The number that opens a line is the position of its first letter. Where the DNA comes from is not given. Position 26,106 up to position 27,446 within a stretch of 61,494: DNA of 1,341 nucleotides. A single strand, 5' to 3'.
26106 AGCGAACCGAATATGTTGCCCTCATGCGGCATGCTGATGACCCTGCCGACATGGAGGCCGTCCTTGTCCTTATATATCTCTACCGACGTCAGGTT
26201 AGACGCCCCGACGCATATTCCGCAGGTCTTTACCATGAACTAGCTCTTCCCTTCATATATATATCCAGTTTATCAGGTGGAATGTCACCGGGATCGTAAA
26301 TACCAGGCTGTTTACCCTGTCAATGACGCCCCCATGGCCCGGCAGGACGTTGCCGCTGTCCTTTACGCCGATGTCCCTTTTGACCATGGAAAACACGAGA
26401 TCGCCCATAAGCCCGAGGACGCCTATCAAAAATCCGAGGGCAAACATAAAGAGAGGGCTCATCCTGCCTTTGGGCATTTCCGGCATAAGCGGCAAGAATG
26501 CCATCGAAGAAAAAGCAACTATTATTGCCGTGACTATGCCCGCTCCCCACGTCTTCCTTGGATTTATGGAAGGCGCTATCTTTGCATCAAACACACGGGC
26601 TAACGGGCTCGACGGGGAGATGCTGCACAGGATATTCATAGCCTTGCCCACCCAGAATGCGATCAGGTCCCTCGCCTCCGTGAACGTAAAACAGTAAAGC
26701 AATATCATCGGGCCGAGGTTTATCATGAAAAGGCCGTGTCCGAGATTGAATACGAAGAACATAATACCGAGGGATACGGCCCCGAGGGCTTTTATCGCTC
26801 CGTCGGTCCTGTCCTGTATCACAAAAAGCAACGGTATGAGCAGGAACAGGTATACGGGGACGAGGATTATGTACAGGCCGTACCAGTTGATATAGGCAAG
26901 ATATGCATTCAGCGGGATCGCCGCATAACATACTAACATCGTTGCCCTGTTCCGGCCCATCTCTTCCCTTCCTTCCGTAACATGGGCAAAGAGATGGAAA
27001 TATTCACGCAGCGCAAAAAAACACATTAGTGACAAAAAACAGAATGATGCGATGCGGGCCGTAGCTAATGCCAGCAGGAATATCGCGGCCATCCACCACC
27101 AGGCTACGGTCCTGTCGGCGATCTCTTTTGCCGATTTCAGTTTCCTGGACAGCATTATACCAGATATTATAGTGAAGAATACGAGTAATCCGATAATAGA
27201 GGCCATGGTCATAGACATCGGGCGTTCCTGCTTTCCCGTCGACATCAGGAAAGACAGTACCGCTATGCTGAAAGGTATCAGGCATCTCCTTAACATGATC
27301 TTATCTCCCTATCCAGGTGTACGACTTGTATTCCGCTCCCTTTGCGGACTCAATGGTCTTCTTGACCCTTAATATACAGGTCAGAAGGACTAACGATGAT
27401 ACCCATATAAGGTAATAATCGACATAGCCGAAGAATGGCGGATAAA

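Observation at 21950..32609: MarR-headed seven-gene membrane-lipid operon ending in a BCR/HAD-type giant protein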

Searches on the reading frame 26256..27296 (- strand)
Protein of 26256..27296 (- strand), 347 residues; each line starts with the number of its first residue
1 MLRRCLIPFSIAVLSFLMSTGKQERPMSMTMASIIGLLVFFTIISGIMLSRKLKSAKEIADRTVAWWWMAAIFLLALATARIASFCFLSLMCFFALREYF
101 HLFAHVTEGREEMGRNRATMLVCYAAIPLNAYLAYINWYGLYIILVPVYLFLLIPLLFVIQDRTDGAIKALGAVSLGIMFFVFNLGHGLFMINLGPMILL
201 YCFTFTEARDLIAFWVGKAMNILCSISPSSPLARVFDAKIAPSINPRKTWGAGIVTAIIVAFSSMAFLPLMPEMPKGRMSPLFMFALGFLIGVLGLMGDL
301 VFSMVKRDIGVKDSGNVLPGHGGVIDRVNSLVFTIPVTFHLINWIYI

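Call 5: search_protein_families(library=pfam, proteins=[window:26256-27296:-], max_evalue=0.01)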
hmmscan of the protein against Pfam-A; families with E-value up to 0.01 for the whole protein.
window:26256-27296:- (347 aa): 1 family
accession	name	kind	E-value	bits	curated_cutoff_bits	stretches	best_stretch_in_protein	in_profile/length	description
PF01148.25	CTP_transf_1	-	2.3e-37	129.7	24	2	238-343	160-262/264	Cytidylyltransferase family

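Call 6: search_protein_families(library=ncbifam, proteins=[window:26256-27296:-], max_evalue=0.01)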
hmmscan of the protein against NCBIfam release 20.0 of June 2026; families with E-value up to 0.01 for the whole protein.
window:26256-27296:- (347 aa): 1 family
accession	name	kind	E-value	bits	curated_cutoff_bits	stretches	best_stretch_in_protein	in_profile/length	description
NF008635.0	PRK11624.1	equivalog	5.3e-16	58.8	385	1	70-342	18-278/285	phosphatidate cytidylyltransferase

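Call 78: search_solved_structures(query=window:26256-27296:-, max_evalue=0.01, show_alignments=1)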
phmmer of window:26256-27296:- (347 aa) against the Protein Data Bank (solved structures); distinct sequences matched with E-value up to 0.01: 2.
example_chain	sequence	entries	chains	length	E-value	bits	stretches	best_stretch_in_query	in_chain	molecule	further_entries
4q2g_A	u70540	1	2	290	6.9e-09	38.9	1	238-340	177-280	Phosphatidate cytidylyltransferase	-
4q2e_A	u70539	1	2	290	1.6e-08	37.7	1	238-341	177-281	Phosphatidate cytidylyltransferase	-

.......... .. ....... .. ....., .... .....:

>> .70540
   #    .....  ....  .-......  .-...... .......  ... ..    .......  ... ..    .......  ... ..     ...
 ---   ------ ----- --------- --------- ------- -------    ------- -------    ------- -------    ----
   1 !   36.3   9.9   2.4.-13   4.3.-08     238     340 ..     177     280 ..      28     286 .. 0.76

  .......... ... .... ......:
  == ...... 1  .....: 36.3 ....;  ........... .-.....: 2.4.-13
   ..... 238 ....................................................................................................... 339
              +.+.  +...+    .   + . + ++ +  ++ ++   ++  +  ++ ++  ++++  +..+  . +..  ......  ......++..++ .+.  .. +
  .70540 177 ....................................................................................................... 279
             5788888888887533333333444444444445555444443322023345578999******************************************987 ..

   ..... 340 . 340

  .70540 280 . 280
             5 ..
